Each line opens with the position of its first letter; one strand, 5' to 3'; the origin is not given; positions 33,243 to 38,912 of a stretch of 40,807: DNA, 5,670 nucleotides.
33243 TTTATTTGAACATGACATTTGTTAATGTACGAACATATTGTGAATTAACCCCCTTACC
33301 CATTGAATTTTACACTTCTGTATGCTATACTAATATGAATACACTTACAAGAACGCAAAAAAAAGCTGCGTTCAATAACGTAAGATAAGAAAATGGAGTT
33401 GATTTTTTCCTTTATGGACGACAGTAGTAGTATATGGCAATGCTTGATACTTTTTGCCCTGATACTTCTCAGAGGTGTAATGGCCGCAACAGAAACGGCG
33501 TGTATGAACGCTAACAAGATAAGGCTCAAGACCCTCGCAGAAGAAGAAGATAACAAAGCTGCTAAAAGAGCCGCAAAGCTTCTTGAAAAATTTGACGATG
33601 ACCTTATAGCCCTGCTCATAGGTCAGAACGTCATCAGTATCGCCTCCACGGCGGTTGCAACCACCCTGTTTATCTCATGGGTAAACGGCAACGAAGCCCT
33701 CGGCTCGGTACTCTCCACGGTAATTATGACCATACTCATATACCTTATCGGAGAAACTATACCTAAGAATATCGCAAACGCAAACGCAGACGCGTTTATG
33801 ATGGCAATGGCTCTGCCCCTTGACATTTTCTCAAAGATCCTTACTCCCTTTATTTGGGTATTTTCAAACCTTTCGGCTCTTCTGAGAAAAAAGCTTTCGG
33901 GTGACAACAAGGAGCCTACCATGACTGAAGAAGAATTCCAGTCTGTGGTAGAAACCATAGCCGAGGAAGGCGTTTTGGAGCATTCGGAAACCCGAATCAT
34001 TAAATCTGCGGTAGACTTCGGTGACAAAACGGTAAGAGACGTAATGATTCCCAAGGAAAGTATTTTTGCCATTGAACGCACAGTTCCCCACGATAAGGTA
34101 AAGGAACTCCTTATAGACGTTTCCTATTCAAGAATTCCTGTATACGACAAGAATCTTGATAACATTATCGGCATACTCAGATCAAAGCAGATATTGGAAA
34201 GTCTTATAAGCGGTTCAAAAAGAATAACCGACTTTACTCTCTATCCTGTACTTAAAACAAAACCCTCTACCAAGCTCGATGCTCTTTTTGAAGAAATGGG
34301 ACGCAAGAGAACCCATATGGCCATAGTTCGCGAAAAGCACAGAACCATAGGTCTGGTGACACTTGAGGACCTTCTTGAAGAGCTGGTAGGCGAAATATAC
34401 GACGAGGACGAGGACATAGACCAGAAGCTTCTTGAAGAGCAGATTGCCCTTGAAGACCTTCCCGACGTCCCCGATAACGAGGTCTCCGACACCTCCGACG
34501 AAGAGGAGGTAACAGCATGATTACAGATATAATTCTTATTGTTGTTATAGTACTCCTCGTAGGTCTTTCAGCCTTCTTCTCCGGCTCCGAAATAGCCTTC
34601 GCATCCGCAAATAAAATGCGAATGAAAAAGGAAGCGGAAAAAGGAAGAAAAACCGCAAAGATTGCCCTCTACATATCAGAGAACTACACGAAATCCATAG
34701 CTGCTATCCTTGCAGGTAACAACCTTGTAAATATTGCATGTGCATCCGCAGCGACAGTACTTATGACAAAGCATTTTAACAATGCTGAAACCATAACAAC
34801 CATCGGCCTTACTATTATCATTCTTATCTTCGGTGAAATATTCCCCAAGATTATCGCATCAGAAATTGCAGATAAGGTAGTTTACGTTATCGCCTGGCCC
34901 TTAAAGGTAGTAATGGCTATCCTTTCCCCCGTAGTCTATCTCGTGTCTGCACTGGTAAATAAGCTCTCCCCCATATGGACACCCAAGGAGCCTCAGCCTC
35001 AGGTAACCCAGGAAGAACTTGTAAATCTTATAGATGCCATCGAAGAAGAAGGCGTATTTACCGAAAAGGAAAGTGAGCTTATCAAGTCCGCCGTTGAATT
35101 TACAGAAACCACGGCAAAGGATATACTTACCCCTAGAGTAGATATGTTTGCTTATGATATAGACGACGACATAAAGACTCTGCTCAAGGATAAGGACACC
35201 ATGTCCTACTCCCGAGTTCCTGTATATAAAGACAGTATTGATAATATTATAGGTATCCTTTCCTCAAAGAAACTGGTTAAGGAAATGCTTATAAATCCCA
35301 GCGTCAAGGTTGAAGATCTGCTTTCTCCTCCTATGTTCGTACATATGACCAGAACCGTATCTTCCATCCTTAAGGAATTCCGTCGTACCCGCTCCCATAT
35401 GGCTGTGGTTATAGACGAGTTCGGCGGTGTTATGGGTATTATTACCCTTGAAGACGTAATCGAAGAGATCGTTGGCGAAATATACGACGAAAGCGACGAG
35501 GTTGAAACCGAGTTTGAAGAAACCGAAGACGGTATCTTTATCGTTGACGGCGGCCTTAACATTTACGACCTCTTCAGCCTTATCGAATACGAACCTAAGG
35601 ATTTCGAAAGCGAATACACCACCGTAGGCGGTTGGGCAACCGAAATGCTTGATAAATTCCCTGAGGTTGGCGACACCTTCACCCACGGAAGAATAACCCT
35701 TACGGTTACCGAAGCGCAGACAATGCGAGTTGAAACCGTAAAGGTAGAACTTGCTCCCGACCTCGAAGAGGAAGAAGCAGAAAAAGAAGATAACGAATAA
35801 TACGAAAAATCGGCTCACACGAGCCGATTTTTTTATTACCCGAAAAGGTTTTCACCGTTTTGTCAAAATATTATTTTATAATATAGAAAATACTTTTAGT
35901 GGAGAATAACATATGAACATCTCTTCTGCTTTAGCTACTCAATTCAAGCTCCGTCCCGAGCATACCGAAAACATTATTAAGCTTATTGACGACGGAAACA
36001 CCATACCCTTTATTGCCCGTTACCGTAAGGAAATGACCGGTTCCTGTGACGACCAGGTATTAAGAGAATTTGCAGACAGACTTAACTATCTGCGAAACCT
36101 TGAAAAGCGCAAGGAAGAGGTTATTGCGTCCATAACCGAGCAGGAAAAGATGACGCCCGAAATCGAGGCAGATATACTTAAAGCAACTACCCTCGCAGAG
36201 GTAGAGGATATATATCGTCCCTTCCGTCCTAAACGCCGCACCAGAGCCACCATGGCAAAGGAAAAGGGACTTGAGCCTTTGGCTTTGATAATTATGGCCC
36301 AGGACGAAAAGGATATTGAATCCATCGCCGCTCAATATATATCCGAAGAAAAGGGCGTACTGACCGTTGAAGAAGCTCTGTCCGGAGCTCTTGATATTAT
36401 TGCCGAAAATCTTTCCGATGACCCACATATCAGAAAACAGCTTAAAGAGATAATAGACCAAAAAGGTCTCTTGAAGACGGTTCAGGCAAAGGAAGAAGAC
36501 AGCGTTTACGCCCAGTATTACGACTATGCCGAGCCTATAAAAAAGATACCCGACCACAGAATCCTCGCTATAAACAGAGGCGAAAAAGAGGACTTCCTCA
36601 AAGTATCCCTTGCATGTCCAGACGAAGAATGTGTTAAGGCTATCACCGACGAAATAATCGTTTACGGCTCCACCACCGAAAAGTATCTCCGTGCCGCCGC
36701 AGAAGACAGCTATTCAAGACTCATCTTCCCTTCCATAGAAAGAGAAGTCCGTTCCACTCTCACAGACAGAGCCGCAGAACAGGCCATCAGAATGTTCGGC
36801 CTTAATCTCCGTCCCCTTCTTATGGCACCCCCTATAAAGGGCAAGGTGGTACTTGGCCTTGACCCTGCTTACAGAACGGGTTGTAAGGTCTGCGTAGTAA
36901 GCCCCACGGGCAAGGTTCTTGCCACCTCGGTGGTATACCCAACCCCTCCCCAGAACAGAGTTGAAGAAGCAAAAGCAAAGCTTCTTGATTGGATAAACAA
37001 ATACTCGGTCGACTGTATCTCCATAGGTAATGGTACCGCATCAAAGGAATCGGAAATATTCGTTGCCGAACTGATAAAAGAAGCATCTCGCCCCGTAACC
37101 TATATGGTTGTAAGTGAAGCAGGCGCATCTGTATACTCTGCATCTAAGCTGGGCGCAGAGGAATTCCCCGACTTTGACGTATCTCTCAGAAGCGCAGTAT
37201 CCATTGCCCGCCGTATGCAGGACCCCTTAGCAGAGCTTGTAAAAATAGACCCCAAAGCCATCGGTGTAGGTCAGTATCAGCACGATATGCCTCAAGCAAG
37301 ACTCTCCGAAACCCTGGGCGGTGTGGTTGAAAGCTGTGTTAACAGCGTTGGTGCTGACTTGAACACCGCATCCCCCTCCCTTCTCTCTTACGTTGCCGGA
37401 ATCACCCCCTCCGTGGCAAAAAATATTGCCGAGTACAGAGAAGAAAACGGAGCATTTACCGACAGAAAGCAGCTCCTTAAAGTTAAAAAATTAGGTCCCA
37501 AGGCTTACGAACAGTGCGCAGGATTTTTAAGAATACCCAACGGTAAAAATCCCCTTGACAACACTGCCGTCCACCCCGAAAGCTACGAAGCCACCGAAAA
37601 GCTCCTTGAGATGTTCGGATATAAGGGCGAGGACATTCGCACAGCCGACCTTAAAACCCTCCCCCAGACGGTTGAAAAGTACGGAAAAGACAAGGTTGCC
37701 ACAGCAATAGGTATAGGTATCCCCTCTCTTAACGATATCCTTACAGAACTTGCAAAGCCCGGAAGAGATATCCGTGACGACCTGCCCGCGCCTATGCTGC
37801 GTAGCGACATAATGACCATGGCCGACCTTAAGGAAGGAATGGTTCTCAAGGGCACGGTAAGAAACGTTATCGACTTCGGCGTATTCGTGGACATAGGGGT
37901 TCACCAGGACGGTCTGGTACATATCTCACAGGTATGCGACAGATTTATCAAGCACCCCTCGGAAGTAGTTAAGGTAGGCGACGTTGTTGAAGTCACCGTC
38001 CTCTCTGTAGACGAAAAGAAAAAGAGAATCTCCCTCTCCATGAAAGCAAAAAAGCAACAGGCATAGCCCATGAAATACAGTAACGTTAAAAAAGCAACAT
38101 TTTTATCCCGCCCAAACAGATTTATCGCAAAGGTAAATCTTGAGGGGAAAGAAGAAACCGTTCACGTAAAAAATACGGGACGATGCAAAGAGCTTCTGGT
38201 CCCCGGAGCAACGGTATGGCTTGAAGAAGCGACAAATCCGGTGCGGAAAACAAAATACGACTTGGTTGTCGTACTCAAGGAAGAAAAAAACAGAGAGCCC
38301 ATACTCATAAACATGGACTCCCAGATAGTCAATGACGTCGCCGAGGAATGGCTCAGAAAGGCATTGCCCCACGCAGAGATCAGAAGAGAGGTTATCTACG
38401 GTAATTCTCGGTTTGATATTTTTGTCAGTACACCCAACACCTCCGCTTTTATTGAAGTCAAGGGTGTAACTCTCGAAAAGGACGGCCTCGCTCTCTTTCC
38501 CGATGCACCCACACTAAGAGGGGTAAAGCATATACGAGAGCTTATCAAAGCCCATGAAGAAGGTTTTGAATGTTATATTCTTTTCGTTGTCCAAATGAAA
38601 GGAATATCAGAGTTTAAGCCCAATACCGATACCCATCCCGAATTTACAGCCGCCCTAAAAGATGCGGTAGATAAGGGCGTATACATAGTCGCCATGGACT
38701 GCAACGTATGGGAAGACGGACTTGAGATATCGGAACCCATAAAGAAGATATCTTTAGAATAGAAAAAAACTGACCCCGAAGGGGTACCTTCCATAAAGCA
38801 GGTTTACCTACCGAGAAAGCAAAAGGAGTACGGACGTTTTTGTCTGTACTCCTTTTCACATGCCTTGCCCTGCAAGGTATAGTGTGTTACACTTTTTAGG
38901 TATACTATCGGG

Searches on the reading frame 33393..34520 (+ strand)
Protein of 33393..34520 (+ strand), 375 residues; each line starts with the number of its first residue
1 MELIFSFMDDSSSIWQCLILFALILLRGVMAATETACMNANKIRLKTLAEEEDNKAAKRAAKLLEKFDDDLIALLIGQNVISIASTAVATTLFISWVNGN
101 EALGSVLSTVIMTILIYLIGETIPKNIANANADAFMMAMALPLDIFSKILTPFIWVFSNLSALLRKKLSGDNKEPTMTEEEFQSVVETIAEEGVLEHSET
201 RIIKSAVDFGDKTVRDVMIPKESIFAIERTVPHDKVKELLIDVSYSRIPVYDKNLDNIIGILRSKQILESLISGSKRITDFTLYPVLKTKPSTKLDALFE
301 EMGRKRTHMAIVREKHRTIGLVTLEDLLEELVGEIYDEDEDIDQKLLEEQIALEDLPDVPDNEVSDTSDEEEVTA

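Call 18: search_protein_families(library=pfam, proteins=[window:33393-34520:+], max_evalue=0.001)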
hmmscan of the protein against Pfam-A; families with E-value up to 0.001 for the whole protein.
window:33393-34520:+ (375 aa): 3 families
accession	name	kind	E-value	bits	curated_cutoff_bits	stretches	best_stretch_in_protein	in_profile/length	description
PF01595.25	CNNM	-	4.1e-45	154.1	28.4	1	18-199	1-181/181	Cyclin M transmembrane N-terminal domain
PF00571.33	CBS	-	3.1e-11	43.9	24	1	284-332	7-56/57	CBS domain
PF17727.6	CtsR_C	-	0.00052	20.6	23.8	0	177-208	17-48/72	CtsR C-terminal dimerization domain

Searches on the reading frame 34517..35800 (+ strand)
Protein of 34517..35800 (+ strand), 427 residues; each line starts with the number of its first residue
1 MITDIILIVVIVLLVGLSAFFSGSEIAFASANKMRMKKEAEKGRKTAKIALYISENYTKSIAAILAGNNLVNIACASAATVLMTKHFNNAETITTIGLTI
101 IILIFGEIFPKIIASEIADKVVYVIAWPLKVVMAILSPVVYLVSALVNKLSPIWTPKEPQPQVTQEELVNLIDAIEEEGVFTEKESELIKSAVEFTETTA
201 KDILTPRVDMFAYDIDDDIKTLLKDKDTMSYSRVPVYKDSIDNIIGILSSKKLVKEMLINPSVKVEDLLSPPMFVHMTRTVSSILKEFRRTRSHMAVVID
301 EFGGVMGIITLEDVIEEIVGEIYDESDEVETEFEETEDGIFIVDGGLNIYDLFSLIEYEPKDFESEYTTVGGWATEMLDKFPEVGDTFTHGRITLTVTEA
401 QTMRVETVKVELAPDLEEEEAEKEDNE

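Call 18: search_protein_families(library=pfam, proteins=[window:34517-35800:+], max_evalue=0.001)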
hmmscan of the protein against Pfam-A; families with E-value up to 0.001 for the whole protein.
window:34517-35800:+ (427 aa): 3 families
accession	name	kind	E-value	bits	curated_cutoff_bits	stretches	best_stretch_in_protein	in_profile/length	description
PF01595.25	CNNM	-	2e-45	155.1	28.4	1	10-185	2-181/181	Cyclin M transmembrane N-terminal domain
PF03471.22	CorC_HlyC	-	2.7e-15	56.6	27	1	335-412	2-79/81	Transporter associated domain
PF00571.33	CBS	-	3.9e-12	46.7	24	1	265-319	1-56/57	CBS domain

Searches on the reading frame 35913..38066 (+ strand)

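Call 18: search_protein_families(library=pfam, proteins=[window:35913-38066:+], max_evalue=0.001)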
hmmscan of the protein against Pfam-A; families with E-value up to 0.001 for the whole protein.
window:35913-38066:+ (717 aa): 9 families
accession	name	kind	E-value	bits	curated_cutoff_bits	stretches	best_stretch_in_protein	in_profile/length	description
PF16921.10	Tex_YqgF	-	3.5e-55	186.3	27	1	311-436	1-126/126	Tex protein YqgF-like domain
PF22706.1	Tex_central_region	-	1e-30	107.5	27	1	132-295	3-178/178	Tex central region-like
PF12836.13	HHH_3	-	2.1e-29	101.8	27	1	476-540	1-65/65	Helix-hairpin-helix motif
PF09371.15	Tex_N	-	4.6e-29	100.4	32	1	1-75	1-75/75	Tex-like protein N-terminal domain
PF00575.29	S1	-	3.8e-19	69.3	22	1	639-711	2-74/74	S1 RNA binding domain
PF17674.7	HHH_9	-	5.9e-19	69.1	23.1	1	546-621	1-70/70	HHH domain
PF23459.1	S1_RRP5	-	4.6e-11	43.6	27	1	639-709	1-71/72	RRP5 S1 domain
PF14635.12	HHH_7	-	2.1e-07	31.7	27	1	453-542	9-104/104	Helix-hairpin-helix motif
PF14639.11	YqgF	-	8.6e-07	29.3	35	1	391-443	95-147/150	Holliday-junction resolvase-like of SPT6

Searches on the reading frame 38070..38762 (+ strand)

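Call 18: search_protein_families(library=pfam, proteins=[window:38070-38762:+], max_evalue=0.001)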
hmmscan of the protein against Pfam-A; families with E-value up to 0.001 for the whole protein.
window:38070-38762:+ (230 aa): 2 families
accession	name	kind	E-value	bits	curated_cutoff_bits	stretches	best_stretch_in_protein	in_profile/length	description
PF03749.19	SfsA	-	1.7e-45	154.6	22.8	1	86-215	2-136/138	Sugar fermentation stimulation protein RE domain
PF17746.7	SfsA_N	-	1.5e-23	83.1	25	1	12-71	1-57/63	SfsA N-terminal OB domain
